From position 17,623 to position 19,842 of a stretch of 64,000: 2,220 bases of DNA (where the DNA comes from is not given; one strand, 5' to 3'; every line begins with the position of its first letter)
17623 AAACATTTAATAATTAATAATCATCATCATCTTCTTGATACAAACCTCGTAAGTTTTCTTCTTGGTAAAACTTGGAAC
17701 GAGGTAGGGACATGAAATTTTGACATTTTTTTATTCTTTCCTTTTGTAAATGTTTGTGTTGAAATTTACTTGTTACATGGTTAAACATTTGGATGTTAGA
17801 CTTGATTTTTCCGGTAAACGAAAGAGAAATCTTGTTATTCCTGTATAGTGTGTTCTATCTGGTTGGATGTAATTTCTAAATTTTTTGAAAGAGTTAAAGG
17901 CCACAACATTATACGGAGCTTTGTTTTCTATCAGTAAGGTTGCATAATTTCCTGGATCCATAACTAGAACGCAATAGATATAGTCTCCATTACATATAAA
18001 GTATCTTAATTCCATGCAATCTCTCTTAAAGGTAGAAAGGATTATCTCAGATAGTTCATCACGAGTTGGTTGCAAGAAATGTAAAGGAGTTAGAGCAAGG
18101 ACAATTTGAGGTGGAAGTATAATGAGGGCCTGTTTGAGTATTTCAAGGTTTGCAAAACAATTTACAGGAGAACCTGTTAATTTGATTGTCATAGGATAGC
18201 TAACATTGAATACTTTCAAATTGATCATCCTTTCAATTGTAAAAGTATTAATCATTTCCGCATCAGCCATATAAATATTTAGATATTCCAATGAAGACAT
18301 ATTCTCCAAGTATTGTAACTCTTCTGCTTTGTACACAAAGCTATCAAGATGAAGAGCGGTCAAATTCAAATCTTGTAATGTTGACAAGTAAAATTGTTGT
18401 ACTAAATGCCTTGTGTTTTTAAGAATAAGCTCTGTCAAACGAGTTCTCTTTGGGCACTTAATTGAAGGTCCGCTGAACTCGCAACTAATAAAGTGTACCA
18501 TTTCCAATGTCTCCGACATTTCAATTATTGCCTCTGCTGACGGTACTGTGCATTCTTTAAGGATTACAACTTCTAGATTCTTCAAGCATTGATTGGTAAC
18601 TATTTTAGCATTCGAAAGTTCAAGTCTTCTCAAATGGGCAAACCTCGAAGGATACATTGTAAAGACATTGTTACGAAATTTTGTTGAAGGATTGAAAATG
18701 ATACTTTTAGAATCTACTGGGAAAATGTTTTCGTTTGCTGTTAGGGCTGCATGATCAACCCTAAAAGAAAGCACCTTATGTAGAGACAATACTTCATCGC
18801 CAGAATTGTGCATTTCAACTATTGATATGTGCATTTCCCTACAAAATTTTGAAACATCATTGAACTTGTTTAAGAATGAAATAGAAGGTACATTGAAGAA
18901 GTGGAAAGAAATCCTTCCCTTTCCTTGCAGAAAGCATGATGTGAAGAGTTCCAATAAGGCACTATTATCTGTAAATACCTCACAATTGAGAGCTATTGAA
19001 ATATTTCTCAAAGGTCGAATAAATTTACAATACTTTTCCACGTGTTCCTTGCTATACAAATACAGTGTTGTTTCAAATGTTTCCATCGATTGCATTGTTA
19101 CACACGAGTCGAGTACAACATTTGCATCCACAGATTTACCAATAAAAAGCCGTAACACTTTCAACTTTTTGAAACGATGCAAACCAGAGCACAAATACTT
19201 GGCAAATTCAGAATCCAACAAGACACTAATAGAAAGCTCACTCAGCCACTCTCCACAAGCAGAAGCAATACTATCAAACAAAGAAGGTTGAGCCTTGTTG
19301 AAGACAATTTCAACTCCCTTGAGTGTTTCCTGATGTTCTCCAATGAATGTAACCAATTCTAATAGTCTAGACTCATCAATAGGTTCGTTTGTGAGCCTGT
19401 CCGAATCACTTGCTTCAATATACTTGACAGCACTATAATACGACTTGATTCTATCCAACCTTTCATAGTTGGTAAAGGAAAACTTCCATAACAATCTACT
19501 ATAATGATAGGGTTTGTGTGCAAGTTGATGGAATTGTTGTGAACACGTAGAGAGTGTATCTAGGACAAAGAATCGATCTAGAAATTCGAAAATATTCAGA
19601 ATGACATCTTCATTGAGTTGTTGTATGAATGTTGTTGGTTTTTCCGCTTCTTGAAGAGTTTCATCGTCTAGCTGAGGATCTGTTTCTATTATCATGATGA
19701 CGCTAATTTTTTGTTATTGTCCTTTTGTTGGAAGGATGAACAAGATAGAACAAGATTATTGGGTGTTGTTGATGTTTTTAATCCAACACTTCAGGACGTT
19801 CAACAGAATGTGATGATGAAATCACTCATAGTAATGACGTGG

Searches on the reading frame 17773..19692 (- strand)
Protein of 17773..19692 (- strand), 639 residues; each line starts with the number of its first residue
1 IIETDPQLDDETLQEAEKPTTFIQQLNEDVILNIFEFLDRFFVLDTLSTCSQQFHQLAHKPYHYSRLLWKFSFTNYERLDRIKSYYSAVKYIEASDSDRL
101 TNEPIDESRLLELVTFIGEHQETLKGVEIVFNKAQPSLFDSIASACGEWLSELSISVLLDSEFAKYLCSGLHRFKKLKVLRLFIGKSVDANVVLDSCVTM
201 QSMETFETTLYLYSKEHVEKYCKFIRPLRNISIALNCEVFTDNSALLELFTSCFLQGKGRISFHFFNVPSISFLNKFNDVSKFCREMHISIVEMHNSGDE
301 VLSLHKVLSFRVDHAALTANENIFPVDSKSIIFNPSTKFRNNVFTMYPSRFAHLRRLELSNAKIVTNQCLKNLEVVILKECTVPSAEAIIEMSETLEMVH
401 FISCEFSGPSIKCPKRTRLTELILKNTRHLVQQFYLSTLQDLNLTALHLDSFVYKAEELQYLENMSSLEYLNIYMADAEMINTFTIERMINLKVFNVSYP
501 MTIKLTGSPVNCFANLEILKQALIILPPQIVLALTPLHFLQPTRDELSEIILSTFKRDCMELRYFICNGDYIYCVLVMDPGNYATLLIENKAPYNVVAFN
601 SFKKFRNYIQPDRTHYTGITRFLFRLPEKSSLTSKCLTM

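Call 84: search_protein_families(library=pfam, proteins=[window:17773-19692:-], max_evalue=0.001)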
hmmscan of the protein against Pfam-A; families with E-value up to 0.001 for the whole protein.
window:17773-19692:- (639 aa): 1 family
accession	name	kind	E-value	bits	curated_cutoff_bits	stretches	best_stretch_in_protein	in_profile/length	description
PF00646.38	F-box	-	0.00091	19.5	20.5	0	23-64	1-41/43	F-box domain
